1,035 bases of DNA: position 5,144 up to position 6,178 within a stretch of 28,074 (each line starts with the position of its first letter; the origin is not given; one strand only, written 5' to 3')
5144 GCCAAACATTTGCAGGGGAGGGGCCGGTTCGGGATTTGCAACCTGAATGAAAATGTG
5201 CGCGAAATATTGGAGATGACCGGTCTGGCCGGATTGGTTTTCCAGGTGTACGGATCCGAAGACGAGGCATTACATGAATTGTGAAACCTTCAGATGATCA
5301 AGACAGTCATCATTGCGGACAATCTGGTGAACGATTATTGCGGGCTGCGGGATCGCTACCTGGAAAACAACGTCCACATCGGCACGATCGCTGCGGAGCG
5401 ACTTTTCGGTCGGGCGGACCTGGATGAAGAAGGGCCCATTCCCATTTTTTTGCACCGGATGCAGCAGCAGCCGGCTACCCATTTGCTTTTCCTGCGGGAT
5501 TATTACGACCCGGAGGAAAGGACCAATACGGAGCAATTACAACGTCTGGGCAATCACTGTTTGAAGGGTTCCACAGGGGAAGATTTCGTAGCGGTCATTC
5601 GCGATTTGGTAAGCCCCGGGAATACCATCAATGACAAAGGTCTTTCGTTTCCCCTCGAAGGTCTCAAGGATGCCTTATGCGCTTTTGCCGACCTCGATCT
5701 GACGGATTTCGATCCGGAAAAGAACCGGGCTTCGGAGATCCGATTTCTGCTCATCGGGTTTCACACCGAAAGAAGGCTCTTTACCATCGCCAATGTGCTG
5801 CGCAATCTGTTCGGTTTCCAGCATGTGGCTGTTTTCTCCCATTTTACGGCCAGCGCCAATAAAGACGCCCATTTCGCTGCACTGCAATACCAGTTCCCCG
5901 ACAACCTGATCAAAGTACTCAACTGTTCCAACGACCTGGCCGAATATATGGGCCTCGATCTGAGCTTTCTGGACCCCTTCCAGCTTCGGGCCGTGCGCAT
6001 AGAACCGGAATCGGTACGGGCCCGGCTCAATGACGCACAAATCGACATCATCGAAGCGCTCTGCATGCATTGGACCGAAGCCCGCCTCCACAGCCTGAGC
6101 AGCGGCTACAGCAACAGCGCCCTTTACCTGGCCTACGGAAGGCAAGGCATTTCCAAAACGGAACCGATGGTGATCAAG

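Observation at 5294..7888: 864-aa protein fusing an apparently active small-molecule kinase fold to a Nudix-box-less NUDT9-homology domain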

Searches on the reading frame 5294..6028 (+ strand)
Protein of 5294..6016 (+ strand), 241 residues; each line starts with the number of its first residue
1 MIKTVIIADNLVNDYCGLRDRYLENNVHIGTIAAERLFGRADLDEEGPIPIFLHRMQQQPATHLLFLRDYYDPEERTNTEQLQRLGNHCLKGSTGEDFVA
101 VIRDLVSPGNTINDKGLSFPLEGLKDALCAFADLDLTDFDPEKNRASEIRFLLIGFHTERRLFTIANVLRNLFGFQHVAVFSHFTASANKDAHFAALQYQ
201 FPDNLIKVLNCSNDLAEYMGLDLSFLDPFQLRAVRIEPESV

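Call 8: search_protein_families(library=pfam, proteins=[window:5294-6016:+], max_evalue=10)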
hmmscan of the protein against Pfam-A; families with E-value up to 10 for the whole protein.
seq(241 aa): 0 families

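Call 40: predict_structure(alignment_id=A2)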
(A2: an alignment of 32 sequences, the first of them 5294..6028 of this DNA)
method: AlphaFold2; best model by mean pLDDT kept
length: 245 residues; sequences in the alignment: 32
mean_pLDDT: 94.8   pTM: 0.91
mean pLDDT of the five models: 94.8, 94.2, 93.2, 93.0, 92.0
residues with pLDDT >= 90: 210; 70-90: 35; 50-70: 0; < 50: 0
segments of 3 or more residues with pLDDT < 50: none
pLDDT, mean of each block of 10 residues (from residue 1): 97 97 95 96 92 98 98 92 91 97 97 93 96 92 89 97 97 97 97 97 98 98 97 87 81
secondary structure, 60 per line:
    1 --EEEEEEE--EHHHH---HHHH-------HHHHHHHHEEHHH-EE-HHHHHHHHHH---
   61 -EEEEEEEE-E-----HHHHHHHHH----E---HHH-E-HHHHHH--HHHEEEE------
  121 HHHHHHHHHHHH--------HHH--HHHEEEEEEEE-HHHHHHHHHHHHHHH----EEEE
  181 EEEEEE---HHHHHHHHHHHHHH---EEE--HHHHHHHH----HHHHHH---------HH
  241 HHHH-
elements in order: E3-9 H13-16 H20-23 H31-38 H48-57 E62-69 H77-85 H100-105 E111-114 H121-132 E149-156 H158-172 E177-186 H190-203 E207-209 H212-219 H224-229 H239-244

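Call 44: search_solved_structures(query=A2, max_evalue=10, show_alignments=4)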
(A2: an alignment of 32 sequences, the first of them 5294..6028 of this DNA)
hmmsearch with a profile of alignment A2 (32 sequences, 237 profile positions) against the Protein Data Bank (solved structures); distinct sequences matched with E-value up to 10: 4.
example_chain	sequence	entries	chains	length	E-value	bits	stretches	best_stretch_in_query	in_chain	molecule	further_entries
7ase_Y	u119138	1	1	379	0.17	14.8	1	121-156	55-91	Eukaryotic translation initiation factor 5, putative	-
8pxd_A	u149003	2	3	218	0.31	13.9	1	133-168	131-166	Disulfide bond oxidoreductase/isomerase - Dsb | Disulfide bond oxidoreductase/isomerase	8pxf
2yqc_A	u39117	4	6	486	2.3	11.1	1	81-133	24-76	UDP-N-acetylglucosamine pyrophosphorylase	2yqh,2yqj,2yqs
7e7u_A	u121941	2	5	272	4.4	10.1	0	168-187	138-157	Fucose-binding lectin protein,Fucose-binding lectin protein,Fucose-binding lectin protein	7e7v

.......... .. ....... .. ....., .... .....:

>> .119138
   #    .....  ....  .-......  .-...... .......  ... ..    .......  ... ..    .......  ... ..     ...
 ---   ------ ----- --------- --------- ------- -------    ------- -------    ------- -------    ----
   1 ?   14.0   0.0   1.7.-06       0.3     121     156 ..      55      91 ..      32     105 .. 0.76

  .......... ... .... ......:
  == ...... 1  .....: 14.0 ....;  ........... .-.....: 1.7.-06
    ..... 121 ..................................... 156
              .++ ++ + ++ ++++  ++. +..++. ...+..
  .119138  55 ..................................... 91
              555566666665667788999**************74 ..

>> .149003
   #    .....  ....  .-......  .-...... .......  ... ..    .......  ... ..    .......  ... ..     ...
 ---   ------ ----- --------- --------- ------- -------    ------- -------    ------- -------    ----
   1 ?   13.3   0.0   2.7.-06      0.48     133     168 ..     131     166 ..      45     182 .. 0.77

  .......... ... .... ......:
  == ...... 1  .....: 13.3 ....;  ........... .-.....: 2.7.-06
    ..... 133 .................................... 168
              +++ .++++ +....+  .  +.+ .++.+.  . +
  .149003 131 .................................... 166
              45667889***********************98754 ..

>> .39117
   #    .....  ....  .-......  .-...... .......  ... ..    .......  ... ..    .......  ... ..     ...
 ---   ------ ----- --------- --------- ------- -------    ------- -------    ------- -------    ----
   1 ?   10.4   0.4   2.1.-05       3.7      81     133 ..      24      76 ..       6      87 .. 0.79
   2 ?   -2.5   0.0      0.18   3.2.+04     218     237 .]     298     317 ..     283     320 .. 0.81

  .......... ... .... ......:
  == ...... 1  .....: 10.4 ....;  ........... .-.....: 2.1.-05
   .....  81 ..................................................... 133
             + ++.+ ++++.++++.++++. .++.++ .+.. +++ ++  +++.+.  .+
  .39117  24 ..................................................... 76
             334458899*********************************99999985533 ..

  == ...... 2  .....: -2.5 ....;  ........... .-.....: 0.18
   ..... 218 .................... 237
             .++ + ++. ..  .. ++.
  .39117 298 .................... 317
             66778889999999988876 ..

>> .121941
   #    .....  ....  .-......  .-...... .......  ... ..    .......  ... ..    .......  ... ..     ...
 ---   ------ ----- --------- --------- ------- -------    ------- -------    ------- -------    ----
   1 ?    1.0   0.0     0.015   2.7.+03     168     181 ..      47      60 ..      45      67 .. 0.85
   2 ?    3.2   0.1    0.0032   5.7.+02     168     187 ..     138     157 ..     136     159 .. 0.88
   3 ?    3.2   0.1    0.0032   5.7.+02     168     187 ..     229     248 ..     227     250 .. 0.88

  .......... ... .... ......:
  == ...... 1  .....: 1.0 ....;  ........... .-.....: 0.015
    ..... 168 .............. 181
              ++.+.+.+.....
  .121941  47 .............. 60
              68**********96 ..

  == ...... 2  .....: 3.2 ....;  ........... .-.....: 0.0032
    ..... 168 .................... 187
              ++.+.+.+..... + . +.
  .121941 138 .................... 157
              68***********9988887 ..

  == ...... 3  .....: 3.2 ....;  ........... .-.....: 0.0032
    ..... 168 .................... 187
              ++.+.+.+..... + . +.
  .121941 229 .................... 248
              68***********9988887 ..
